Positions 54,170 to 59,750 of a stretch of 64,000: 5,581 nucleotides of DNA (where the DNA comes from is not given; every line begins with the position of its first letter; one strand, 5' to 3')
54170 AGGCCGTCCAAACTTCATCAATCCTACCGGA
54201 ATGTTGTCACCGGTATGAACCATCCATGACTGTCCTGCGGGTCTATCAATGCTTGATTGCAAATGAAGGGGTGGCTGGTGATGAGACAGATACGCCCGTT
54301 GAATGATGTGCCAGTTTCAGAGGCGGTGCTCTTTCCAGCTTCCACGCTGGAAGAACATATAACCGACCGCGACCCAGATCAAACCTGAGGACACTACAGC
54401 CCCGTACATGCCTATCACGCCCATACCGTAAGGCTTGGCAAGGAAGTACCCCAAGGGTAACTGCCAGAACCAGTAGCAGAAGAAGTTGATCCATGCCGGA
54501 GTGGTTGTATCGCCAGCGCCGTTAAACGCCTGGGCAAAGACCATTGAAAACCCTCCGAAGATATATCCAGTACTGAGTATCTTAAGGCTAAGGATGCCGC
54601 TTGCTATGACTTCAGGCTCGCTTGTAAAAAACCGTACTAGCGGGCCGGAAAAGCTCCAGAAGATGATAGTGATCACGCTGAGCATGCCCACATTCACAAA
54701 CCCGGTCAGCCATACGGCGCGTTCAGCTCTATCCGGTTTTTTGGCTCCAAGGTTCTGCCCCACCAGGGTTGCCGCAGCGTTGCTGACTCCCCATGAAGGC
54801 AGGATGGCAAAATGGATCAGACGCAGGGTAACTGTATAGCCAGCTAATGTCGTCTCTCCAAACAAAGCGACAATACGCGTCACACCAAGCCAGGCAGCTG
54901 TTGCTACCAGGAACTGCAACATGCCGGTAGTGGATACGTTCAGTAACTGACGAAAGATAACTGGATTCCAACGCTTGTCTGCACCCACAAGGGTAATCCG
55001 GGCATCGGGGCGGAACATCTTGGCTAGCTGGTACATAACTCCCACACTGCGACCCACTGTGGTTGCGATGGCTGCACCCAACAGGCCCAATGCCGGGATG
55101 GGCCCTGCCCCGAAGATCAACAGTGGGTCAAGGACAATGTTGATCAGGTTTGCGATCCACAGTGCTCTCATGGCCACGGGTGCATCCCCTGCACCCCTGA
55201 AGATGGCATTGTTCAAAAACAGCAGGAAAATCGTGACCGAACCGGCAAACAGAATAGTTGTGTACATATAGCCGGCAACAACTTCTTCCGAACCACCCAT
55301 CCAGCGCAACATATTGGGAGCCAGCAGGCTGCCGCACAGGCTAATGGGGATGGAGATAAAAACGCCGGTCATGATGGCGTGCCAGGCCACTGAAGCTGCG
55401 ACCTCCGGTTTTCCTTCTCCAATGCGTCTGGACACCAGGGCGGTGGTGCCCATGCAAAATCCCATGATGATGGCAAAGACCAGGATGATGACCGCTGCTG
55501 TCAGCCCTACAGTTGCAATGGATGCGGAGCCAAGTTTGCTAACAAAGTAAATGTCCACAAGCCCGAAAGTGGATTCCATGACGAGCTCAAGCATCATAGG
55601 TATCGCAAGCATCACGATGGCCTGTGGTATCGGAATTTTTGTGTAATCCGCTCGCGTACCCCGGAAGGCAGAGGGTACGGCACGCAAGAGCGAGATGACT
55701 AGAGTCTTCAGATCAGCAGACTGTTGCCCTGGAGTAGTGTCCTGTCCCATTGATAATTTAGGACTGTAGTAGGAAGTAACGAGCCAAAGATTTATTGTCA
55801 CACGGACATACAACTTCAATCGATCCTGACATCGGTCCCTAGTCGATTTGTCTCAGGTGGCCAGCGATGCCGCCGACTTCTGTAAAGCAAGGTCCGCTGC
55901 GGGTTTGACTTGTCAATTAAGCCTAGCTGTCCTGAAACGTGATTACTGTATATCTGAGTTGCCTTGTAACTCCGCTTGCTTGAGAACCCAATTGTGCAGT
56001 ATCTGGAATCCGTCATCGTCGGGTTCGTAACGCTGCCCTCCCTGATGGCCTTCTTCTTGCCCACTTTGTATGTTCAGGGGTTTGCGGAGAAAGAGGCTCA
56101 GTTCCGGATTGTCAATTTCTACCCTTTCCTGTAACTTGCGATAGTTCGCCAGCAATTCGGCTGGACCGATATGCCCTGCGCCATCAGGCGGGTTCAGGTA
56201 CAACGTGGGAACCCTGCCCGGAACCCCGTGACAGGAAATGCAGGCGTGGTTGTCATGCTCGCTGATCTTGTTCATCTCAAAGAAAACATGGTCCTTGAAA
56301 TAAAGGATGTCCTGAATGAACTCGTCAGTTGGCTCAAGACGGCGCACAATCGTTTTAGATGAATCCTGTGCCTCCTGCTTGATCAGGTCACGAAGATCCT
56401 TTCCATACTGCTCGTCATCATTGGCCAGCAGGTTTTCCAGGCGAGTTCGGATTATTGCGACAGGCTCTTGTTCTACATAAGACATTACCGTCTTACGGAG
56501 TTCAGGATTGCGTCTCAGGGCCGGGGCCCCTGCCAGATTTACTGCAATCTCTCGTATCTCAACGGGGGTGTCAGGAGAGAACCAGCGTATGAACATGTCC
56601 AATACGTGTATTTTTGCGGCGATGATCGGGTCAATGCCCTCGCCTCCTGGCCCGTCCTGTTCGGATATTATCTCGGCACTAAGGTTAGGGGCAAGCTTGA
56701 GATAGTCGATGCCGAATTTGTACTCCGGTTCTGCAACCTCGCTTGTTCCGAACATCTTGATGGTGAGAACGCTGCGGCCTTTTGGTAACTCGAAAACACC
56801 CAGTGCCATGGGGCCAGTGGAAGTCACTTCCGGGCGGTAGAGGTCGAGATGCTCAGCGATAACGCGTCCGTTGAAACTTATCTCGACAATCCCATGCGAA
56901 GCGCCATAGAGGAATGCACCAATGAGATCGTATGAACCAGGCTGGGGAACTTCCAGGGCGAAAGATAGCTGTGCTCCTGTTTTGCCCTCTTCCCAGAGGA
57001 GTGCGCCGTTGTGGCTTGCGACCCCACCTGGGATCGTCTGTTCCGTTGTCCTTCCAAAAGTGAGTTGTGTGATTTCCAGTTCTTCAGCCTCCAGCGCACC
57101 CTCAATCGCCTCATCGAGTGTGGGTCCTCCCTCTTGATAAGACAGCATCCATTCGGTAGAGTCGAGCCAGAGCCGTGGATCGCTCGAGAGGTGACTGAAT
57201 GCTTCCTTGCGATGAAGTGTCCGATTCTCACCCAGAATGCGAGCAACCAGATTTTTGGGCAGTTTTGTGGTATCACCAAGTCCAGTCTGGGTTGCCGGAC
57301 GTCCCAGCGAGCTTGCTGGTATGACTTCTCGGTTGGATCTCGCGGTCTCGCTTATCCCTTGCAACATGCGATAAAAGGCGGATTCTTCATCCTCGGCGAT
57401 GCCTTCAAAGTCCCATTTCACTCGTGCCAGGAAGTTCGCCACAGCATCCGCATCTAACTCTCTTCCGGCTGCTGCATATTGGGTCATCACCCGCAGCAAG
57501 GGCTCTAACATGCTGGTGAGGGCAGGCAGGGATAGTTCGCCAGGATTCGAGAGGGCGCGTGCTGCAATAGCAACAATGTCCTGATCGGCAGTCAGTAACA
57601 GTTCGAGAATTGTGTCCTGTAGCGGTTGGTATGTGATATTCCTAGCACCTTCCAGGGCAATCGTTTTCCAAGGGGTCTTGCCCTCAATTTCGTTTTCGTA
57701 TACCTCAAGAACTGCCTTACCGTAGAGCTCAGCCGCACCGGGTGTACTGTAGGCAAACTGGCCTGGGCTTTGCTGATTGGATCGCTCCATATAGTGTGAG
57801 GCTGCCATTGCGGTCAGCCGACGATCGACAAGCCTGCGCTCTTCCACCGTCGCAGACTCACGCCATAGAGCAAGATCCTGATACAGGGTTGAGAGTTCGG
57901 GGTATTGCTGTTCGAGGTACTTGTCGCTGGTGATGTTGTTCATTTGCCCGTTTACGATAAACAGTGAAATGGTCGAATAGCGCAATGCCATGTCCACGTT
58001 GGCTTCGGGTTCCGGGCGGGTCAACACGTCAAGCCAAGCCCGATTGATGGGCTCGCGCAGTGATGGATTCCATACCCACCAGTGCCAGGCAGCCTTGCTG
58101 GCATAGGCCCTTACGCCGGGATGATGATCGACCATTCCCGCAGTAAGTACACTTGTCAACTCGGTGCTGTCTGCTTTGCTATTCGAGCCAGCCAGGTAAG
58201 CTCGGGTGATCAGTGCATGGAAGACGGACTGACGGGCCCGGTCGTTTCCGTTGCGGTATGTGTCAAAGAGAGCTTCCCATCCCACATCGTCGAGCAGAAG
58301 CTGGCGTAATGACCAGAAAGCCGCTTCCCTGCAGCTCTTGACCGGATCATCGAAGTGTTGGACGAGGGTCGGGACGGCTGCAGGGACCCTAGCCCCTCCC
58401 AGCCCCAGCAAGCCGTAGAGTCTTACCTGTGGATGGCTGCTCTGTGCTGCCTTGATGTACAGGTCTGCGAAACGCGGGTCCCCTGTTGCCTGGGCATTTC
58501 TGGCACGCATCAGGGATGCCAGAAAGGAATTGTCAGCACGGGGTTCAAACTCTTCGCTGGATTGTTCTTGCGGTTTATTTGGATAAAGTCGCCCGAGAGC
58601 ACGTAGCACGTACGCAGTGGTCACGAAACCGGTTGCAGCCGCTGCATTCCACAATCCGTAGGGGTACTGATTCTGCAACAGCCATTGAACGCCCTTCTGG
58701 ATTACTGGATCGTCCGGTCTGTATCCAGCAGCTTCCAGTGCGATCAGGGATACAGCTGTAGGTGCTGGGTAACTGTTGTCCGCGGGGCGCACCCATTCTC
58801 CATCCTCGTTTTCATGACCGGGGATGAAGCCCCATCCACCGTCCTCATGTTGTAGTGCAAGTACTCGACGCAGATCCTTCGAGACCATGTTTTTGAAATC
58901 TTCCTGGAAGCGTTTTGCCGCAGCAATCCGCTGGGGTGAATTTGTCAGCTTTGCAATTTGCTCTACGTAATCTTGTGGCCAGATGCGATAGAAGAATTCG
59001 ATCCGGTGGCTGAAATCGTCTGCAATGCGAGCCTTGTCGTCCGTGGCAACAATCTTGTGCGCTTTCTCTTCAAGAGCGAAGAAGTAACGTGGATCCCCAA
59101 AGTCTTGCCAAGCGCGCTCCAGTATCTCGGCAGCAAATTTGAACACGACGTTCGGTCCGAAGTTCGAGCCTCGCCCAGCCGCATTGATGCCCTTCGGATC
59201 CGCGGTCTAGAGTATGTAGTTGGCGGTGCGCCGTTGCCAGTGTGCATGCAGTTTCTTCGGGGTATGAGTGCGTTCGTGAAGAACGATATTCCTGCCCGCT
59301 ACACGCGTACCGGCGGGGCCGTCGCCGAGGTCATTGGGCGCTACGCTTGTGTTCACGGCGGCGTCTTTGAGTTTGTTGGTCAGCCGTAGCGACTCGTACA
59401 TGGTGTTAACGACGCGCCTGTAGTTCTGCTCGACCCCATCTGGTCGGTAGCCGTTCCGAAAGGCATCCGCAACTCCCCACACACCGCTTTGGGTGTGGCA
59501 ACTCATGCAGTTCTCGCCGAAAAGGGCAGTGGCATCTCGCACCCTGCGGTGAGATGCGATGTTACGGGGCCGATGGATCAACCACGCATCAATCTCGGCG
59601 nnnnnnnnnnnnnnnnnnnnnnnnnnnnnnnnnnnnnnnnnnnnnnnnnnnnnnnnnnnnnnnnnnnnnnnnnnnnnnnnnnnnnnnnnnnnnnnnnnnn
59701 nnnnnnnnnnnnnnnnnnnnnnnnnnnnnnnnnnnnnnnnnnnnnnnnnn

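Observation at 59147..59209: Single TAG splits what looks like one ~1600-codon exported heme protein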

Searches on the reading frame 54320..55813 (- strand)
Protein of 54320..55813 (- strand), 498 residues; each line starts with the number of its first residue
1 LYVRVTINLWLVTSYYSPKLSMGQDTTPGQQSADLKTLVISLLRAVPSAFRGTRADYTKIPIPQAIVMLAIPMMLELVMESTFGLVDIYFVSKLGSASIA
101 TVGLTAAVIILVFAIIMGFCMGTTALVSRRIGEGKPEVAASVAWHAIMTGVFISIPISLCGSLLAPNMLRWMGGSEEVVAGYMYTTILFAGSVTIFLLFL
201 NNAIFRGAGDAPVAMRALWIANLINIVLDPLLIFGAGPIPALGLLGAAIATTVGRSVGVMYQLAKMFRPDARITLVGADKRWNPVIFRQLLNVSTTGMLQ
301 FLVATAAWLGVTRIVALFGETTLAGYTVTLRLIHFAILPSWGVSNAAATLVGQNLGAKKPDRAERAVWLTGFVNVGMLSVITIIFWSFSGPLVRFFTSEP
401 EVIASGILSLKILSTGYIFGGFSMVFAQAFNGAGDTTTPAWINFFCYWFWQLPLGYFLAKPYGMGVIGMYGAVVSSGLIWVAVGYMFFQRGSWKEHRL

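Call 75: find_encoding_contigs(protein=window:54320-55813:-, flank=10000, max_places=10)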
Protein seq(498 aa) (498 aa): 3 contigs read that carry it; 3 places shown.
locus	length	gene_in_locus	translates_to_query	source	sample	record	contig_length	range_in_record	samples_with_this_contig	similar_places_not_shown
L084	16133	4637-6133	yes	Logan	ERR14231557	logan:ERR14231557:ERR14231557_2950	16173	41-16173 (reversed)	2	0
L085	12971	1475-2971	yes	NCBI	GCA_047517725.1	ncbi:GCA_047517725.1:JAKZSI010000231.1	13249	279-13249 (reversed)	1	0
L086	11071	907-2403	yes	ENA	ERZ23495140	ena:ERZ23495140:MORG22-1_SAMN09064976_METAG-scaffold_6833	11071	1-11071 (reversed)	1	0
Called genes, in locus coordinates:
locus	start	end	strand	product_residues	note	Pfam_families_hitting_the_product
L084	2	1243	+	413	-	?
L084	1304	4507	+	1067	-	PF13243:SQHop_cyclase_C, PF13646:HEAT_2 (faint)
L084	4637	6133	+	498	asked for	PF01554:MatE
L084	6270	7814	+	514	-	PF24681:Kelch_KLHDC2_KLHL20_DRC7 (faint), PF24981:Beta-prop_ATRN-LZTR1 (faint), PF01344:Kelch_1 (faint), PF07646:Kelch_2 (faint), PF13964:Beta-prop_Calicin (weak), PF24996:NANM (weak), PF13415:Beta-prop_FBX42 (weak), PF00474:SSF, +1 more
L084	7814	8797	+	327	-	PF00474:SSF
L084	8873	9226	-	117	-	PF01245:Ribosomal_L19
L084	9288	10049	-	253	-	PF01746:tRNA_m1G_MT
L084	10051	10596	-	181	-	PF01782:RimM, PF05239:PRC (weak), PF24986:PRC_RimM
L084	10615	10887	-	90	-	PF13083:KH_KhpA-B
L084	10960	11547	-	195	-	PF00886:Ribosomal_S16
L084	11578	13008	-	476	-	PF02881:SRP54_N, PF00448:SRP54, PF13401:AAA_22 (weak), PF02978:SRP_SPB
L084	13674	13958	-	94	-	PF01850:PIN (weak)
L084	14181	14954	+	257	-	PF03544:TonB_C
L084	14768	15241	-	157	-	-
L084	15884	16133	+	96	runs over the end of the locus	?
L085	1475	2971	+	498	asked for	PF01554:MatE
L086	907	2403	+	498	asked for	PF01554:MatE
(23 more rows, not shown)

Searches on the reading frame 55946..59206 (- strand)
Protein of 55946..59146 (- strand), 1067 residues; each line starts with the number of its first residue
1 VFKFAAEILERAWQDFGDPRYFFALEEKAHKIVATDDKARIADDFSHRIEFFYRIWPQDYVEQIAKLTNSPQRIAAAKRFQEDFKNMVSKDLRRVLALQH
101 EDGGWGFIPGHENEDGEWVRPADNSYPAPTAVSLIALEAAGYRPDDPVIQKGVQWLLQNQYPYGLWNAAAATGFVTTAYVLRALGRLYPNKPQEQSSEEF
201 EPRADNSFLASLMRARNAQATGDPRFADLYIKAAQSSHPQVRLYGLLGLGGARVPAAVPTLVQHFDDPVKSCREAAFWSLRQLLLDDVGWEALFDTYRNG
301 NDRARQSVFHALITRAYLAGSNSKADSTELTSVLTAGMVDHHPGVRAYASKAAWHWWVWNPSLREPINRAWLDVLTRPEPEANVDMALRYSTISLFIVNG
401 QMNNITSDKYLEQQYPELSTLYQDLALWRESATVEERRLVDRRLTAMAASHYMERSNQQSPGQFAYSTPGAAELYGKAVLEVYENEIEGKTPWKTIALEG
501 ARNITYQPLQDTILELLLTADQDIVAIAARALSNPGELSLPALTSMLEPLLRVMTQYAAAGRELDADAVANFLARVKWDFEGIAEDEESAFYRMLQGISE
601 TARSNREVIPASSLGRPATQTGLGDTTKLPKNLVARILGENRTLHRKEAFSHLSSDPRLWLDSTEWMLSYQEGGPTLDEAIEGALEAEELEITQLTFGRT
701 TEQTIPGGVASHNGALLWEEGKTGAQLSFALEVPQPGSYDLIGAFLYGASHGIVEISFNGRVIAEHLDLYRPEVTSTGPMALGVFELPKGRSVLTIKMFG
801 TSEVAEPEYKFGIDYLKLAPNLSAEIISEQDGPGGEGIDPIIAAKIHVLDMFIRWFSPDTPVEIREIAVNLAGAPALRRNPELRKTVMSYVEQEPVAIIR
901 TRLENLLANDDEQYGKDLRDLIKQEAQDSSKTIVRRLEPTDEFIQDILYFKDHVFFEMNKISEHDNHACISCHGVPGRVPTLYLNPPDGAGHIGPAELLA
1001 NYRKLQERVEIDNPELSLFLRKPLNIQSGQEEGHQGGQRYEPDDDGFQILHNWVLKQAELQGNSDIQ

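Call 5: search_protein_families(library=pfam, proteins=[window:55946-59146:-, window:55946-59206:-], max_evalue=0.1)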
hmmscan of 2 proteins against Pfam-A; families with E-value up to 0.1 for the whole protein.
window:55946-59146:- (1067 aa): 6 families
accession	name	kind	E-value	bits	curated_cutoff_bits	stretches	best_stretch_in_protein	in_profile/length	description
PF13243.12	SQHop_cyclase_C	-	1.8e-09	37.5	26.1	1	82-179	202-299/319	Squalene-hopene cyclase C-terminal domain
PF13646.12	HEAT_2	-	1.4e-07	32.1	27.7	1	231-312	5-87/88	HEAT repeats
PF02985.28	HEAT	-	0.00029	21.3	23.5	1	258-284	2-28/31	HEAT repeat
PF13513.12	HEAT_EZ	-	0.0042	18.1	27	0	254-283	26-55/55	HEAT-like repeat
PF13249.12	SQHop_cyclase_N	-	0.01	15.5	26.2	0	125-155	251-281/291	Squalene-hopene cyclase N-terminal domain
PF00514.29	Arm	-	0.016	15.7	20.6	0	257-283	13-39/41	Armadillo/beta-catenin-like repeat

window:55946-59206:- (1087 aa): 6 families
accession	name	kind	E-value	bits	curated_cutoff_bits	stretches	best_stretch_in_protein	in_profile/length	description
PF13243.12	SQHop_cyclase_C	-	1.9e-09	37.5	26.1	1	102-199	202-299/319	Squalene-hopene cyclase C-terminal domain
PF13646.12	HEAT_2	-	1.6e-07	32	27.7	1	251-332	5-87/88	HEAT repeats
PF02985.28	HEAT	-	0.00031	21.2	23.5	1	278-304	2-28/31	HEAT repeat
PF13513.12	HEAT_EZ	-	0.0045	17.9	27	0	274-303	26-55/55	HEAT-like repeat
PF13249.12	SQHop_cyclase_N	-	0.011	15.4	26.2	0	145-175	251-281/291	Squalene-hopene cyclase N-terminal domain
PF00514.29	Arm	-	0.017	15.6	20.6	0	277-303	13-39/41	Armadillo/beta-catenin-like repeat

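Call 6: search_protein_families(library=ncbifam, proteins=[window:55946-59146:-], max_evalue=0.1)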
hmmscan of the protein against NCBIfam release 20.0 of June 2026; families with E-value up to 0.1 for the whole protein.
window:55946-59146:- (1067 aa): 5 families
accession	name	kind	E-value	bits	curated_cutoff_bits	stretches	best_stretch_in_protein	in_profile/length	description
TIGR01507.1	hopene_cyclase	equivalog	5.6e-11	41.5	431.1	1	82-180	518-616/640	squalene--hopene cyclase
TIGR01787.1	squalene_cyclas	subfamily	5.1e-09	35.3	322.7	1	82-176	505-597/622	squalene/oxidosqualene cyclases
TIGR03463.1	osq_cycl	subfamily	0.00015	20.2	851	1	96-179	535-615/634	2,3-oxidosqualene cyclase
NF053823.1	SCO2321_fam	equivalog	0.0043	16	300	0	85-113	118-146/405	SCO2321 family membrane protein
NF010374.0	PRK13800.1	equivalog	0.043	12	1196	0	223-298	806-881/898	fumarate reductase/succinate dehydrogenase flavoprotein subunit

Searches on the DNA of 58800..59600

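Call 78: search_rna_families(source=window, start=58800, end=59600, threshold=evalue, max_evalue=1)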
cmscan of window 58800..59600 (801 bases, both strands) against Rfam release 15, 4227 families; matches with E-value up to 1: 0.
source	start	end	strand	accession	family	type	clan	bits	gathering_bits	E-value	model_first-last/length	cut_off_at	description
